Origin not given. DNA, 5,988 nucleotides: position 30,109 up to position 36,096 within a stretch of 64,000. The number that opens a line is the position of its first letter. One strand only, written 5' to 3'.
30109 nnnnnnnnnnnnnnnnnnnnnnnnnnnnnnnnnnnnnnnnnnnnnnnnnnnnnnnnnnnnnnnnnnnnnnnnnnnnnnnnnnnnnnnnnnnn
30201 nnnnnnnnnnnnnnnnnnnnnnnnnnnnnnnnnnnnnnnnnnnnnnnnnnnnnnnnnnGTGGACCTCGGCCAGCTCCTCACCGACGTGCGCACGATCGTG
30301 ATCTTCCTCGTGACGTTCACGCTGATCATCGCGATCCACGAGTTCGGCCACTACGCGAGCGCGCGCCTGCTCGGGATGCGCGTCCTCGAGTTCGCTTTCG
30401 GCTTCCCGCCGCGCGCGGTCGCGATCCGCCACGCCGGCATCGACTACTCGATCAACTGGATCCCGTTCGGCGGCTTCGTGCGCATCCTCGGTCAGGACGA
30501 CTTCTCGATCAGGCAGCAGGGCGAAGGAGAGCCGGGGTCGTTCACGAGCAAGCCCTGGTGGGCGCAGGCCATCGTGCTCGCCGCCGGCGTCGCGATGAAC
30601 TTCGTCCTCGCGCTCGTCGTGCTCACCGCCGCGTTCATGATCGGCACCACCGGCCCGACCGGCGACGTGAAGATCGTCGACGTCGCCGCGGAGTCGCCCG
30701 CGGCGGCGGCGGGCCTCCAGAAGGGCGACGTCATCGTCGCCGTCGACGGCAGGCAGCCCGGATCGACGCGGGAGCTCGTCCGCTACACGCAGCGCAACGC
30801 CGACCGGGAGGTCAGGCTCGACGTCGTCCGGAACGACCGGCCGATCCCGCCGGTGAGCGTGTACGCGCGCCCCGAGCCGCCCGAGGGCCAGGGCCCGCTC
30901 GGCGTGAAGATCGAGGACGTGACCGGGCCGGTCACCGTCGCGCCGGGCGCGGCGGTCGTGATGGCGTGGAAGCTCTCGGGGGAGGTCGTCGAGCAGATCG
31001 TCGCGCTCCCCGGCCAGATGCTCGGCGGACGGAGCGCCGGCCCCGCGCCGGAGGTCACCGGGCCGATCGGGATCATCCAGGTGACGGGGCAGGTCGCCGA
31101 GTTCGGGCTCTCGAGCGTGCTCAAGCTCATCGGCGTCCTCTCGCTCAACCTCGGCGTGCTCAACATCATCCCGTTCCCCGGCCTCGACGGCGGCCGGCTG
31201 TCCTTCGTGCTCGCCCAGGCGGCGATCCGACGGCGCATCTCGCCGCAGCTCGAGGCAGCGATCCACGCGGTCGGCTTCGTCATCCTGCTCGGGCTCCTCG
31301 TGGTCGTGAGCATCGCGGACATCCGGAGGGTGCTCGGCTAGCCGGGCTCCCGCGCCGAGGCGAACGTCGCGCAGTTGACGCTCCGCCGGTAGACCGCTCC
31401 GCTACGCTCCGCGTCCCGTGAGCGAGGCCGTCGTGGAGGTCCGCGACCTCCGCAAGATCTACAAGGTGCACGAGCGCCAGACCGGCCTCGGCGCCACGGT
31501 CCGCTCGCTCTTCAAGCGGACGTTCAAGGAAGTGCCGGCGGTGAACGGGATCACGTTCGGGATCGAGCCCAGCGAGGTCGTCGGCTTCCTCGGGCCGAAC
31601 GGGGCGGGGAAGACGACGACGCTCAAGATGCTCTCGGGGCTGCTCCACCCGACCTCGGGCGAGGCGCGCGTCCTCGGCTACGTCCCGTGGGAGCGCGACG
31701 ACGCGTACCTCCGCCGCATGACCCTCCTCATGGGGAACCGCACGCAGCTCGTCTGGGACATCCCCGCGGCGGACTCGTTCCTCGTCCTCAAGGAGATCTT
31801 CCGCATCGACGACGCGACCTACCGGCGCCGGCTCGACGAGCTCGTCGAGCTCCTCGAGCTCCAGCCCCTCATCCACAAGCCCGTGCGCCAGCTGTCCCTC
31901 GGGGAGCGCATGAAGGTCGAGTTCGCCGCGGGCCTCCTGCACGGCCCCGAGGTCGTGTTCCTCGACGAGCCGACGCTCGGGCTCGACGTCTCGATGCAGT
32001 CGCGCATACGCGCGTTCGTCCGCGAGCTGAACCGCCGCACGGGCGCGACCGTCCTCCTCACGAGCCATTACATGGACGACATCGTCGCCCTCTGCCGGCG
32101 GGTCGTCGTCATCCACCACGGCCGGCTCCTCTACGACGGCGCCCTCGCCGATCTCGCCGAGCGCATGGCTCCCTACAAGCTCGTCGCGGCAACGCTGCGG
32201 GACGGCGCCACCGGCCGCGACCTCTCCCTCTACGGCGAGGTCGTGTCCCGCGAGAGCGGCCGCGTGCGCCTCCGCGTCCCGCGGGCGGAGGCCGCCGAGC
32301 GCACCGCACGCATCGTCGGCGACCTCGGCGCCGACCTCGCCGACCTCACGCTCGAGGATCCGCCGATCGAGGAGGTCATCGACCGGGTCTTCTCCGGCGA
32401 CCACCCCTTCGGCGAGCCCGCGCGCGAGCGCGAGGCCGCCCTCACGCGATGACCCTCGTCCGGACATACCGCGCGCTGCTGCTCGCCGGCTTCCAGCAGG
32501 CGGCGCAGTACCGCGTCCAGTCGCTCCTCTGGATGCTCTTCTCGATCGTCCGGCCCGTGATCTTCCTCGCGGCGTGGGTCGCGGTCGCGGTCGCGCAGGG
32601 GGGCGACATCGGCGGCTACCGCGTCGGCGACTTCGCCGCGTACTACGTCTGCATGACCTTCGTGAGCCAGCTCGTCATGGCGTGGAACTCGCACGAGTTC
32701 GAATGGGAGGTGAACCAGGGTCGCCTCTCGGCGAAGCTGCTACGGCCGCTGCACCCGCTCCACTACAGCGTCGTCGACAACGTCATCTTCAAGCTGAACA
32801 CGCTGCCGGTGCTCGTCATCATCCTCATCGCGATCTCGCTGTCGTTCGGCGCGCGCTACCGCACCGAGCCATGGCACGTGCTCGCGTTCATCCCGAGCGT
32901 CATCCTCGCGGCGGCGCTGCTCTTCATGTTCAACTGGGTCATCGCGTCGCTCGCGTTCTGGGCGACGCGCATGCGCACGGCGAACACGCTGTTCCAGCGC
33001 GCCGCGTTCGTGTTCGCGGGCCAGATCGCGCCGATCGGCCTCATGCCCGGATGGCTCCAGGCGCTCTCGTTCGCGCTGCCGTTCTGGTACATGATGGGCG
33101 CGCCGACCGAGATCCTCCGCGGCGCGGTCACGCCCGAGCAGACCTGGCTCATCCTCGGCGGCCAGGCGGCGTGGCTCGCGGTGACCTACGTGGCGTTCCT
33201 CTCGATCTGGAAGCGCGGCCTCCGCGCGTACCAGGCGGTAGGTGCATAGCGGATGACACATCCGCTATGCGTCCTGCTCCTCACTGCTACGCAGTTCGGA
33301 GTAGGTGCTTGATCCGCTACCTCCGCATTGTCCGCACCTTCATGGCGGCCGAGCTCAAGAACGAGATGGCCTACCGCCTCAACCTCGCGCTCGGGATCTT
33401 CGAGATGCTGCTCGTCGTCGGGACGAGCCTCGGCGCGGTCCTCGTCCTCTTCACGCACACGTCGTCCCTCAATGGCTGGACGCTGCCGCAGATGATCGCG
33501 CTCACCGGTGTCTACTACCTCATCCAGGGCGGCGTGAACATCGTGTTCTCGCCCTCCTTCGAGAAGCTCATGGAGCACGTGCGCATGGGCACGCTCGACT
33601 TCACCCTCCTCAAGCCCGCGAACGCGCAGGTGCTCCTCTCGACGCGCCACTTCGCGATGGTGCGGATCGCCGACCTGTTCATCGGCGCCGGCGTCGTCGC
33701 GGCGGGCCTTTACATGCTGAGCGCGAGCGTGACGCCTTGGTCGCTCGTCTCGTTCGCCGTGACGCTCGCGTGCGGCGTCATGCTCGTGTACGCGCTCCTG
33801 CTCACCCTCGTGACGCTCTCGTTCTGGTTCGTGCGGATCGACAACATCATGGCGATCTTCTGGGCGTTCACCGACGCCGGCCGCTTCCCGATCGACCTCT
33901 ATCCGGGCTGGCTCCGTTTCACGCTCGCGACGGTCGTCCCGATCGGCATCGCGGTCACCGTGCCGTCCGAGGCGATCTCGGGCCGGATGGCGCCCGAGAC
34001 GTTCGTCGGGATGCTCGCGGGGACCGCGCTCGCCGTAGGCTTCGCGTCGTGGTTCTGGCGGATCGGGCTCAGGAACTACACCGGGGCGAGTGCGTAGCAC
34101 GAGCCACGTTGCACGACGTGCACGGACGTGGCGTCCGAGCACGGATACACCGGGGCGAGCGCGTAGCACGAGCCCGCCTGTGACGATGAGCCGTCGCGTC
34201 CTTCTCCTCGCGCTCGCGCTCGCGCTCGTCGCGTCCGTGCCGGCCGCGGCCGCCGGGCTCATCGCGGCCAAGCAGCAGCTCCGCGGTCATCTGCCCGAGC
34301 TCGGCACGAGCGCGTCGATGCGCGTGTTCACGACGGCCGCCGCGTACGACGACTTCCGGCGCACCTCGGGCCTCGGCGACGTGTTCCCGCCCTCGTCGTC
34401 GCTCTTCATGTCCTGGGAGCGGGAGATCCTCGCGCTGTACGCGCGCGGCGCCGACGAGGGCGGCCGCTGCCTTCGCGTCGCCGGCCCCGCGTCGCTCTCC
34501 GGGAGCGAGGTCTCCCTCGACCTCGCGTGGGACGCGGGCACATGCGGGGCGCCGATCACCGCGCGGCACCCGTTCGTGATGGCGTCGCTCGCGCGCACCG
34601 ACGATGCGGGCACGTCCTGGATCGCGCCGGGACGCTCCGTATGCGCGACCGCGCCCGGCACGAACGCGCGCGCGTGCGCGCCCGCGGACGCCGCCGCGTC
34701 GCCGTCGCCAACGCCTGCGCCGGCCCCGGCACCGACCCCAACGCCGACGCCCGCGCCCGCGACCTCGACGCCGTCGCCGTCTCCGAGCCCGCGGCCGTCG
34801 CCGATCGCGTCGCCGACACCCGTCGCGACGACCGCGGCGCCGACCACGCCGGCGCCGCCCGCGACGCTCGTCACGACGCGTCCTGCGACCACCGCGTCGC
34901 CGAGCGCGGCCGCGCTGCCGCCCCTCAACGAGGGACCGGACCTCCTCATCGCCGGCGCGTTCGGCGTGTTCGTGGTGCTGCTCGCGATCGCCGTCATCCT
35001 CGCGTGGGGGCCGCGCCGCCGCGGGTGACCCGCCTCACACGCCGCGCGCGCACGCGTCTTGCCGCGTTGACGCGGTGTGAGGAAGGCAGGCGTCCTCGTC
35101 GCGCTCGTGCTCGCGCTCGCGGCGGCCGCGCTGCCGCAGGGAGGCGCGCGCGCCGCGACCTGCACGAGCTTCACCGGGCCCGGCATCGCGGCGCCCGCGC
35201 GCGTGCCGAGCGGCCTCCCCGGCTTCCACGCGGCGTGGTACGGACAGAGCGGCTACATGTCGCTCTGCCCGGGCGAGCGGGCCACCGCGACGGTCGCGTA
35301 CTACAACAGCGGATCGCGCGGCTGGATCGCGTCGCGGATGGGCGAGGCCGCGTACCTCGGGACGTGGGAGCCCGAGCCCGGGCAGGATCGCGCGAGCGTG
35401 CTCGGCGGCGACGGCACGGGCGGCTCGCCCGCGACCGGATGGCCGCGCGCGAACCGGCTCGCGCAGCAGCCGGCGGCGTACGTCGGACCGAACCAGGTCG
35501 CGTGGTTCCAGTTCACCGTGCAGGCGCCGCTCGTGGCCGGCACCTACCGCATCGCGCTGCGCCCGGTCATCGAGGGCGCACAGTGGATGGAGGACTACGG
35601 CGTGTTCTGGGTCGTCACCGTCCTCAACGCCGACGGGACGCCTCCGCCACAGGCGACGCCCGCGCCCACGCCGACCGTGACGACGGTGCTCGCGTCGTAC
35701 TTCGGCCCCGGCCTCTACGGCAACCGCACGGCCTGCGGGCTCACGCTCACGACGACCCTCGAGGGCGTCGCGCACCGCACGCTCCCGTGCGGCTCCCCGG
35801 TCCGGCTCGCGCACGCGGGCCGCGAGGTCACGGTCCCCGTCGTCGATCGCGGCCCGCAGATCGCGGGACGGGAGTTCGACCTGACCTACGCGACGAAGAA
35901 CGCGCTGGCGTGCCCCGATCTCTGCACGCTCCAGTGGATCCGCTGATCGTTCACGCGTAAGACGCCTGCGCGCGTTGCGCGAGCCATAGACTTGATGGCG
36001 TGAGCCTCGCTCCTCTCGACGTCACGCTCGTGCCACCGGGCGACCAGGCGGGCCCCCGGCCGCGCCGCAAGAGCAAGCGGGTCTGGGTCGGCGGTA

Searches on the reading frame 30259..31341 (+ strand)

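Call 12: search_protein_families(library=pfam, proteins=[window:30259-31341:+], max_evalue=0.001)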
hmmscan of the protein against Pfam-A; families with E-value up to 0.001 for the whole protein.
window:30259-31341:+ (360 aa): 6 families
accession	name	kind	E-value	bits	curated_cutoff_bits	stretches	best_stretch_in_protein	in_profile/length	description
PF02163.28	Peptidase_M50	-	2.6e-49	168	27.2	1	16-345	2-220/221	Peptidase family M50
PF17820.7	PDZ_6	-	4.2e-13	49.3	27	1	139-191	2-54/54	PDZ domain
PF13180.12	PDZ_2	-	7.3e-11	42.6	27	1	134-194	11-72/80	PDZ domain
PF14685.13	PDZ_Tricorn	-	4.7e-06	26.9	25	1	141-194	26-81/88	Tricorn protease PDZ domain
PF00595.29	PDZ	-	6.1e-05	23.8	23.2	1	137-166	27-55/81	PDZ domain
PF04495.20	GRASP55_65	-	0.00041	21.1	27.7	1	137-201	45-111/138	GRASP55/65 PDZ-like domain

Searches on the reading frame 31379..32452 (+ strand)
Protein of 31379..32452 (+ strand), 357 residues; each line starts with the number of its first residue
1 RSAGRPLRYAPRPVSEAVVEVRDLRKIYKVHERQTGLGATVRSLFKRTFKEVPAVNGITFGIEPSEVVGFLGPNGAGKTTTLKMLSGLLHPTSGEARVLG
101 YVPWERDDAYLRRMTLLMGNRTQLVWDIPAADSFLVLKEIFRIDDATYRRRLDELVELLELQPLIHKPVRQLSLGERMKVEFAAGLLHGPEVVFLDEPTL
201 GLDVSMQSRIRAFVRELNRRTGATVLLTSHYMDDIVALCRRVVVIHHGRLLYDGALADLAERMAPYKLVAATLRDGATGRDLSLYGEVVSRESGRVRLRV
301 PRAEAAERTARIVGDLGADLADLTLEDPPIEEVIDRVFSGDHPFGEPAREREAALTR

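Call 12: search_protein_families(library=pfam, proteins=[window:31379-32452:+], max_evalue=0.001)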
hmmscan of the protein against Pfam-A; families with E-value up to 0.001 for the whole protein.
window:31379-32452:+ (357 aa): 2 families
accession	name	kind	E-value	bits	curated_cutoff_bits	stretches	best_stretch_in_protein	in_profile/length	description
PF00005.33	ABC_tran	-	3.1e-23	83.3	25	1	56-199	2-136/137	ABC transporter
PF13304.12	AAA_21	-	5.5e-12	46.8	27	1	168-230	234-298/304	AAA domain, putative AbiEii toxin, Type IV TA system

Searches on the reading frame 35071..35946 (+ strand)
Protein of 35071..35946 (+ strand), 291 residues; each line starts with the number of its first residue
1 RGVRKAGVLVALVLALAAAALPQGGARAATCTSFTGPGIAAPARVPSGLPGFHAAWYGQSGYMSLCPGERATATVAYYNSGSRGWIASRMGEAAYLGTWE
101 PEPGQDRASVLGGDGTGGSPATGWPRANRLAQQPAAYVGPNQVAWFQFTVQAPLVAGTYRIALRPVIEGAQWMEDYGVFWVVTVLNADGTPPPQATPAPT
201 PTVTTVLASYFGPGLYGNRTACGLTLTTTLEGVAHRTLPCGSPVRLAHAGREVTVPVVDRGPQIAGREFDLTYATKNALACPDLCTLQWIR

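Call 12: search_protein_families(library=pfam, proteins=[window:35071-35946:+], max_evalue=0.001)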
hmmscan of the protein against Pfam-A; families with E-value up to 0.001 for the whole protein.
window:35071-35946:+ (291 aa): 1 family
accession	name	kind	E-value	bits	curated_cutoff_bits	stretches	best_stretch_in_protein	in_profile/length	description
PF03330.24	DPBB_1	-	9.7e-12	45.4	28.8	1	215-283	8-75/83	Lytic transglycolase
